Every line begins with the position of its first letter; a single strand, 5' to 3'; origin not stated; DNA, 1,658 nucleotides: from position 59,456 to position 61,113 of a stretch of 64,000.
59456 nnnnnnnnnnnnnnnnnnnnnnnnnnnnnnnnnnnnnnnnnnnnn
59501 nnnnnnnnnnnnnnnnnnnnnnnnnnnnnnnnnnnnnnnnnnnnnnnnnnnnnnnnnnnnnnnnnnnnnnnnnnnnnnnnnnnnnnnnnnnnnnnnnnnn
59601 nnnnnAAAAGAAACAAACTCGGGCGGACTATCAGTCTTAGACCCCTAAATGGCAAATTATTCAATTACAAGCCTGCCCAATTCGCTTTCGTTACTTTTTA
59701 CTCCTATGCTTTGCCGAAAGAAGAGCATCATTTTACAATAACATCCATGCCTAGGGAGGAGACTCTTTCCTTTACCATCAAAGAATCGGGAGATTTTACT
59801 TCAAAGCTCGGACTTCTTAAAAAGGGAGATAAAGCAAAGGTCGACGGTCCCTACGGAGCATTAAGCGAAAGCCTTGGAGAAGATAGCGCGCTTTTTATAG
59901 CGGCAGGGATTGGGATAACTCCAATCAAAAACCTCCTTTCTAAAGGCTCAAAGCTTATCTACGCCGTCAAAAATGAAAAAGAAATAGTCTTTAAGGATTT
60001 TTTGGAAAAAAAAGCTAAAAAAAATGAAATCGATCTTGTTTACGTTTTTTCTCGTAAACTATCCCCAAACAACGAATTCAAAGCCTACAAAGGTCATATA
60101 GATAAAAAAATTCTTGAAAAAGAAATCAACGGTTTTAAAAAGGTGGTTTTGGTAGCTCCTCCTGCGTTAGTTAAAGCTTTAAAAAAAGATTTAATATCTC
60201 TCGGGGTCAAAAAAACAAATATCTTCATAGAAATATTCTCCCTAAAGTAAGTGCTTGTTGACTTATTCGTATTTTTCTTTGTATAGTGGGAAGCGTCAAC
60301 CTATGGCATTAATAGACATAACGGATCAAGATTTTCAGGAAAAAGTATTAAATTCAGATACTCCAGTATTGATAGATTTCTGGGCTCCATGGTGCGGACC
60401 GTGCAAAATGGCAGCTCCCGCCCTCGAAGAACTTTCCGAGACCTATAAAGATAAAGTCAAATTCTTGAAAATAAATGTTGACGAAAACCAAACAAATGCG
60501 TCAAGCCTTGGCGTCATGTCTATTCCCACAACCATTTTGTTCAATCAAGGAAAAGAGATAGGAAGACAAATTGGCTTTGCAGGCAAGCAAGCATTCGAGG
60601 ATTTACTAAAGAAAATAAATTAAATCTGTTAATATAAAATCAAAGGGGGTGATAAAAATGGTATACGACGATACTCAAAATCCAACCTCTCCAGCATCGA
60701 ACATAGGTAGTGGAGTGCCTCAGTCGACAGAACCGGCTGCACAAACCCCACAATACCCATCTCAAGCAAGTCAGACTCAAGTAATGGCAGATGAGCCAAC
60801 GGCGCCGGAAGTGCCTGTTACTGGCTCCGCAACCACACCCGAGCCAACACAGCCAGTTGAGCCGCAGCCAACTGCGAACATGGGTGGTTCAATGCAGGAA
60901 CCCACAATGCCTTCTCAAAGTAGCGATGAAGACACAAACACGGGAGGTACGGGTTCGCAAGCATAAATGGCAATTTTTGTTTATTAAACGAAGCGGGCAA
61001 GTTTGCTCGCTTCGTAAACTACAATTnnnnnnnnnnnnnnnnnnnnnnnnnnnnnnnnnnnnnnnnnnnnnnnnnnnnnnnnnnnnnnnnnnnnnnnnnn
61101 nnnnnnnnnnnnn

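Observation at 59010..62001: Frameshifted NOX/FRE-like bis-heme ferric reductase directly upstream of the thioredoxin system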

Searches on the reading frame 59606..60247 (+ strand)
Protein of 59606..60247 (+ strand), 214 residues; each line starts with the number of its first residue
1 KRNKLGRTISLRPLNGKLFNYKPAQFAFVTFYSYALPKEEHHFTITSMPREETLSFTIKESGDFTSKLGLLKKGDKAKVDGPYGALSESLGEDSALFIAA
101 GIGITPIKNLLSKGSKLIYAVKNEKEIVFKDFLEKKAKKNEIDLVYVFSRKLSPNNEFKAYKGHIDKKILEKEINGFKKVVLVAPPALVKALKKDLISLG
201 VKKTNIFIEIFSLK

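Call 6: search_protein_families(library=pfam, proteins=[window:59606-60247:+], max_evalue=0.01)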
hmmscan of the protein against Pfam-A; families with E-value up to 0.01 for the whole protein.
seq(214 aa): 2 families
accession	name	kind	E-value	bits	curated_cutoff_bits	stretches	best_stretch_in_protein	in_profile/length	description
PF08022.18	FAD_binding_8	-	2.7e-09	37.5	22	1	17-69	26-79/109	FAD-binding domain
PF00175.26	NAD_binding_1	-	9.2e-07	29.9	22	1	97-192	1-107/109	Oxidoreductase NAD-binding domain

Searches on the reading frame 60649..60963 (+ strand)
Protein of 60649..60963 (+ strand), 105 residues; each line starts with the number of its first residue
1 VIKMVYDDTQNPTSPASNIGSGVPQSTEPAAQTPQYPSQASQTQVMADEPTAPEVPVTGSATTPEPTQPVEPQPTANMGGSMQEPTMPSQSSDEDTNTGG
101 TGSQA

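Call 32: search_protein_families(library=pfam, proteins=[window:60649-60963:+], max_evalue=0.001)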
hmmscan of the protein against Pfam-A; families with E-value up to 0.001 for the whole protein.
window:60649-60963:+ (105 aa): 0 families
